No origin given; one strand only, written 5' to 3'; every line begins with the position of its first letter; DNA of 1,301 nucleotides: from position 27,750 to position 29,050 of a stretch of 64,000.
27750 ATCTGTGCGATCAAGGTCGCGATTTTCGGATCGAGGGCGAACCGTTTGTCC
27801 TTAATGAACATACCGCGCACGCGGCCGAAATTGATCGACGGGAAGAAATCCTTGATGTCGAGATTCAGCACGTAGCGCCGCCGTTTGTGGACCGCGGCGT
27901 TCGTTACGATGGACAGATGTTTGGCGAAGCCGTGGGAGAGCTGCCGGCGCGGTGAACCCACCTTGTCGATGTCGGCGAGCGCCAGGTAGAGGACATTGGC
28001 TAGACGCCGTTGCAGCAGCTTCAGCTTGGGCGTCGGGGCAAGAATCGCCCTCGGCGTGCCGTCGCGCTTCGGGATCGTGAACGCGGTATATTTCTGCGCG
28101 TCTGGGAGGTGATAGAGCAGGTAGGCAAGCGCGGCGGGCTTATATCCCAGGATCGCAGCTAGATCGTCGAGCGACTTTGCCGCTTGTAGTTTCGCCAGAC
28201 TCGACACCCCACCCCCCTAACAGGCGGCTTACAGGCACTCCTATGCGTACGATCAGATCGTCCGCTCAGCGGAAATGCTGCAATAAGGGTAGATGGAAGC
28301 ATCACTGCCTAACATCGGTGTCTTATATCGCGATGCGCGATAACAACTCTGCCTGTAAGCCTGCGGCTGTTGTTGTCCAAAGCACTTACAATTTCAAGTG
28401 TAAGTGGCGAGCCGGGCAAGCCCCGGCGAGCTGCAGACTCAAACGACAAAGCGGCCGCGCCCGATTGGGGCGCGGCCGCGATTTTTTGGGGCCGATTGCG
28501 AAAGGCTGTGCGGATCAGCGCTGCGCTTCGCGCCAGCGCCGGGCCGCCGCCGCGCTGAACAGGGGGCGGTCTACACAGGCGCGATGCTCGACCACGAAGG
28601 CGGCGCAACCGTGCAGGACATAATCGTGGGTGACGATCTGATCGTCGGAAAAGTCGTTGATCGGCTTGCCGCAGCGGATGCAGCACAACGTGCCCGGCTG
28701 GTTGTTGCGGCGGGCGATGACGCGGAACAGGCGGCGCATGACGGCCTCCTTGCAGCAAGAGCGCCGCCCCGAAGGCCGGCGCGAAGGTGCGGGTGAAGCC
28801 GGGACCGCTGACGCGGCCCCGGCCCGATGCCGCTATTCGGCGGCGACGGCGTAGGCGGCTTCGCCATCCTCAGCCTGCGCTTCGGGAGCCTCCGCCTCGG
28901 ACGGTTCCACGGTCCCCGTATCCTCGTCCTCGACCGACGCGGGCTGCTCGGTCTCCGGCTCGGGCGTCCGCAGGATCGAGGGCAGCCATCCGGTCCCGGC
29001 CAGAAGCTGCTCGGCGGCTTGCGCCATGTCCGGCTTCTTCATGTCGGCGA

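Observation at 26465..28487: Retron-type RT fused to a TOPRIM domain, with a candidate msr/msd (a1/a2 inverted repeat) and no separate effector gene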

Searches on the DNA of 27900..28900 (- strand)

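Call 6: search_rna_families(source=window, start=27900, end=28900, threshold=evalue, max_evalue=10, show_alignments=3)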
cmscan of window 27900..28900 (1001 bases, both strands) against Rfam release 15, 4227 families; matches with E-value up to 10: 7.
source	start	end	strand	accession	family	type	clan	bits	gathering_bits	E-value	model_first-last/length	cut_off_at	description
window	28796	28869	-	RF02564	naRNA4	Gene; sRNA;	-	23.2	59.5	0.11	1-77/77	no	Nucleoid-associated noncoding RNA 4 (CssrE)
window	28450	28516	-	RF01670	P17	Gene; sRNA;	-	19.7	45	0.019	1-282/282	no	Pseudomonas sRNA P17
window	28800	28868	-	RF01529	CC3552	Gene; sRNA;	-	17.4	50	3.4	1-106/106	no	Cauldobacter sRNA CC3552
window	28789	28871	+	RF01059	mir-598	Gene; miRNA;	-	16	69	4.1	1-80/80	no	mir-598 microRNA precursor family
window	28490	28551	+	RF02867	ncS011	Gene; sRNA;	-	10.3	48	6.9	63-148/207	no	Burkholderia sRNA 11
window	28448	28499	-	RF02225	sX6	Gene; sRNA;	-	9.2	40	8.6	274-326/342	no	Proteobacterial sRNA sX6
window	28261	28371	+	RF01877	MIAT_exon5_3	Gene; lncRNA;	-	6.1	90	9.1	276-382/382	no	Myocardial infarction associated transcript exon 5 conserved region 3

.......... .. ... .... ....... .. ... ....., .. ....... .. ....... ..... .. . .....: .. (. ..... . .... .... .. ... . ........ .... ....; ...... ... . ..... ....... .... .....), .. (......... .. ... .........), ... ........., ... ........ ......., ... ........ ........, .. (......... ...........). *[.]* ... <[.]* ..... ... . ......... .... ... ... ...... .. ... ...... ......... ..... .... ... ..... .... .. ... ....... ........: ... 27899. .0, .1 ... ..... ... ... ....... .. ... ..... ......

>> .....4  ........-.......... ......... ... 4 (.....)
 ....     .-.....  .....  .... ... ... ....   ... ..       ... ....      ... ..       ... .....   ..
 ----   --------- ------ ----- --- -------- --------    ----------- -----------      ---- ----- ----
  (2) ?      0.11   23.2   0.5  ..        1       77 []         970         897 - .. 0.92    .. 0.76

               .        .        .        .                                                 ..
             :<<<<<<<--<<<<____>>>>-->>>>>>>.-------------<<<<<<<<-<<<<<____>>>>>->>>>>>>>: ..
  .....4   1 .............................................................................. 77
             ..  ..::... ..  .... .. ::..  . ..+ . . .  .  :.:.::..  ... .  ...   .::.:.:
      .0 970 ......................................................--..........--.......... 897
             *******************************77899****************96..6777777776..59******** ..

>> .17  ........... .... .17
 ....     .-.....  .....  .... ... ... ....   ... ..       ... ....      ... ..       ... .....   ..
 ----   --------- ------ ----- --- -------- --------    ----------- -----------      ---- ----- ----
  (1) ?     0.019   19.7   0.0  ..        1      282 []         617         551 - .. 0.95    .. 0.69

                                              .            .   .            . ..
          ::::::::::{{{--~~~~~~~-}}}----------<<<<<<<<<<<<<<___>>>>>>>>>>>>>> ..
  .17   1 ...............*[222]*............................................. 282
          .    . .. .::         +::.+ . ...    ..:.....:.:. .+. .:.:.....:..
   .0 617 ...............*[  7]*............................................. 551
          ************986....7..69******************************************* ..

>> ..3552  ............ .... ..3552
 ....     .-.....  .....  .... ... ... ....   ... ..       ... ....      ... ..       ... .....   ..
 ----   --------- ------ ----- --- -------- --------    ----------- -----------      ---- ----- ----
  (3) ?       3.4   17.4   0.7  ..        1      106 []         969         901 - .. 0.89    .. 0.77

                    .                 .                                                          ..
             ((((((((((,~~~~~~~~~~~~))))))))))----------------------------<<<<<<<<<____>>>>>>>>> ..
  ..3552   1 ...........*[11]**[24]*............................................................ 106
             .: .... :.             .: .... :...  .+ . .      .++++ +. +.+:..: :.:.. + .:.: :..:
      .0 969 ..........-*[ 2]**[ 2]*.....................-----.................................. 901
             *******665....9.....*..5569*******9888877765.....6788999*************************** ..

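Call 33: build_rna_model(alignment_id=A3, structure=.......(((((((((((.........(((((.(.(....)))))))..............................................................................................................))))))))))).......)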
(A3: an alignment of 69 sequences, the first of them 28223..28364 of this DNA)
Model R1 built from alignment A3 (69 sequences, 175 columns); structure: as given.
model positions 140; base pairs 18; branch points 0; effective number of sequences 9.42; information 0.59 bits per position. Calibrated on 0.2 Mb of random sequence (short: E-values are rough).
structure used (alignment columns):
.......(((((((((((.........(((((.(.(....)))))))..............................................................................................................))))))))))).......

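Call 34: search_with_rna_model(model_id=R1, sources=[window, L081, L004, L007, L033, L037, L044, L063, L066, L069, L073, L030, L036, L046], max_evalue=1, show_alignments=3)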
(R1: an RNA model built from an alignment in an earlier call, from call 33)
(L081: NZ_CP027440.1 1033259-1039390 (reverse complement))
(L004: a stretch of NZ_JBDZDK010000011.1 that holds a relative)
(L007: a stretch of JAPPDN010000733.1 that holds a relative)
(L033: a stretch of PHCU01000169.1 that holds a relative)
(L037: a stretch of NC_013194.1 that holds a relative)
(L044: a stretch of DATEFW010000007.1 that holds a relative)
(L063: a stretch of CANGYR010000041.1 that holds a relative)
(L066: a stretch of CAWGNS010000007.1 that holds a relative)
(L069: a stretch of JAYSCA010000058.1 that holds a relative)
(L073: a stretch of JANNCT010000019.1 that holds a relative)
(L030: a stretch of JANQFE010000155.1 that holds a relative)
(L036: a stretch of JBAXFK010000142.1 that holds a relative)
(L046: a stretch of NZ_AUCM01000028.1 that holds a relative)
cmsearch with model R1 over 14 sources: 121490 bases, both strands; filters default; matches with E-value up to 1: 11.
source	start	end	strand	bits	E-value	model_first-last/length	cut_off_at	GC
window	28223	28364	-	108.1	7.8e-26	1-140/140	no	0.53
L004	76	218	+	101.7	3.3e-24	1-140/140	no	0.52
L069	1325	1479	+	93.6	3.8e-22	1-140/140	no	0.57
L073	1349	1479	+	87.4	1.5e-20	1-140/140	no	0.51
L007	1168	1319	+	83.4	1.5e-19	1-140/140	no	0.49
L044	1350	1486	+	82.3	2.8e-19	1-140/140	no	0.55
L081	3000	3134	+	77.3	5.5e-18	1-140/140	no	0.51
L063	1025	1162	+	74.3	3.2e-17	1-140/140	no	0.51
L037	1353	1488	+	73.2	5.8e-17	1-140/140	no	0.56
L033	1352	1488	+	72.5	8.9e-17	1-140/140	no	0.54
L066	1389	1491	+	14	0.071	1-140/140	no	0.59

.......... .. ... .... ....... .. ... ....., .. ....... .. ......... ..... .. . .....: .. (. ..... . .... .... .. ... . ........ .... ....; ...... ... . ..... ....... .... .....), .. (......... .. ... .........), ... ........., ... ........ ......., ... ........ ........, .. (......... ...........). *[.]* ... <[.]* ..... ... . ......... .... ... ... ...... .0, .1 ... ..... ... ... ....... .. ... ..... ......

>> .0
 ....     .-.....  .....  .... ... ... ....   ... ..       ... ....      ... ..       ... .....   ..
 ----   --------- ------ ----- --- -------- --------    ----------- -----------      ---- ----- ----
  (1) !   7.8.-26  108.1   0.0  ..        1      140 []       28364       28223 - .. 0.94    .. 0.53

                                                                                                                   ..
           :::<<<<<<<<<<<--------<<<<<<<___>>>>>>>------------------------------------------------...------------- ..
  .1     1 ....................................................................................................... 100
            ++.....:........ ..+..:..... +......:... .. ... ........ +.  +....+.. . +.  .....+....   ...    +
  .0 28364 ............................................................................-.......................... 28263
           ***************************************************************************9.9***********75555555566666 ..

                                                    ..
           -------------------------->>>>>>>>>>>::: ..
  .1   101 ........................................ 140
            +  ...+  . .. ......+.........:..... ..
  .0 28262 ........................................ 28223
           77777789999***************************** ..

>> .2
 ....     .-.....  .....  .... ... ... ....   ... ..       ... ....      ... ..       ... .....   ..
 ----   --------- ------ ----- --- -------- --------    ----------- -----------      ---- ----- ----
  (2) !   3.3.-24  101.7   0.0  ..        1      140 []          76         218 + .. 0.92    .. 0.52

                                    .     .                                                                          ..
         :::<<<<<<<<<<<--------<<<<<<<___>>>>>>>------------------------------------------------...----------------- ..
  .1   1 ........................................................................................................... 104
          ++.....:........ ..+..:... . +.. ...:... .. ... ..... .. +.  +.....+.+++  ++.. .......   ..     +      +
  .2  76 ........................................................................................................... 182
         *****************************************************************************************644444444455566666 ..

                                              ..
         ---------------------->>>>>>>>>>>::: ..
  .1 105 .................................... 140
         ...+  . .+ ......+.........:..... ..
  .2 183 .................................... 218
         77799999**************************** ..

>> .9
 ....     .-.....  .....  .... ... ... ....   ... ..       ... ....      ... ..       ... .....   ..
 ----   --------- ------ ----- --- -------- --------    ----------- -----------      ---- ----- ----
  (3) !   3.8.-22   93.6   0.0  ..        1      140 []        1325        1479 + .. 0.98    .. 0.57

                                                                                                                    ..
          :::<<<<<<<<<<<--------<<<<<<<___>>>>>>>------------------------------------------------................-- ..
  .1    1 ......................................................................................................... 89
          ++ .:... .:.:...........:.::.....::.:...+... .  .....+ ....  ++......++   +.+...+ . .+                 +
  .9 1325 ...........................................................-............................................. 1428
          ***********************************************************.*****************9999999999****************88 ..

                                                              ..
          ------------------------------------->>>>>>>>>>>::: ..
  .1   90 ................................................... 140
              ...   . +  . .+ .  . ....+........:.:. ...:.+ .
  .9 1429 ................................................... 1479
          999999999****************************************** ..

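Call 35: search_with_rna_model(model_id=R1, sources=[L081, window], max_evalue=0.001, show_alignments=2, make_alignment=true)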
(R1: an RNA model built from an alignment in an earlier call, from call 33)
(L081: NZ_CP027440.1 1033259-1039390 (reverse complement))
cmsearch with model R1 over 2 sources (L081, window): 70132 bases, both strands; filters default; matches with E-value up to 0.001: 2.
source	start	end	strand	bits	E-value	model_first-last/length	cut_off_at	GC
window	28223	28364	-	108.1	4.5e-26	1-140/140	no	0.53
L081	3000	3134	+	77.3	3.2e-18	1-140/140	no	0.51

Alignment A4: 2 matches aligned to the model, 144 columns, each read 5' to 3' on its own strand. Consensus structure (alignment columns), stored with it:
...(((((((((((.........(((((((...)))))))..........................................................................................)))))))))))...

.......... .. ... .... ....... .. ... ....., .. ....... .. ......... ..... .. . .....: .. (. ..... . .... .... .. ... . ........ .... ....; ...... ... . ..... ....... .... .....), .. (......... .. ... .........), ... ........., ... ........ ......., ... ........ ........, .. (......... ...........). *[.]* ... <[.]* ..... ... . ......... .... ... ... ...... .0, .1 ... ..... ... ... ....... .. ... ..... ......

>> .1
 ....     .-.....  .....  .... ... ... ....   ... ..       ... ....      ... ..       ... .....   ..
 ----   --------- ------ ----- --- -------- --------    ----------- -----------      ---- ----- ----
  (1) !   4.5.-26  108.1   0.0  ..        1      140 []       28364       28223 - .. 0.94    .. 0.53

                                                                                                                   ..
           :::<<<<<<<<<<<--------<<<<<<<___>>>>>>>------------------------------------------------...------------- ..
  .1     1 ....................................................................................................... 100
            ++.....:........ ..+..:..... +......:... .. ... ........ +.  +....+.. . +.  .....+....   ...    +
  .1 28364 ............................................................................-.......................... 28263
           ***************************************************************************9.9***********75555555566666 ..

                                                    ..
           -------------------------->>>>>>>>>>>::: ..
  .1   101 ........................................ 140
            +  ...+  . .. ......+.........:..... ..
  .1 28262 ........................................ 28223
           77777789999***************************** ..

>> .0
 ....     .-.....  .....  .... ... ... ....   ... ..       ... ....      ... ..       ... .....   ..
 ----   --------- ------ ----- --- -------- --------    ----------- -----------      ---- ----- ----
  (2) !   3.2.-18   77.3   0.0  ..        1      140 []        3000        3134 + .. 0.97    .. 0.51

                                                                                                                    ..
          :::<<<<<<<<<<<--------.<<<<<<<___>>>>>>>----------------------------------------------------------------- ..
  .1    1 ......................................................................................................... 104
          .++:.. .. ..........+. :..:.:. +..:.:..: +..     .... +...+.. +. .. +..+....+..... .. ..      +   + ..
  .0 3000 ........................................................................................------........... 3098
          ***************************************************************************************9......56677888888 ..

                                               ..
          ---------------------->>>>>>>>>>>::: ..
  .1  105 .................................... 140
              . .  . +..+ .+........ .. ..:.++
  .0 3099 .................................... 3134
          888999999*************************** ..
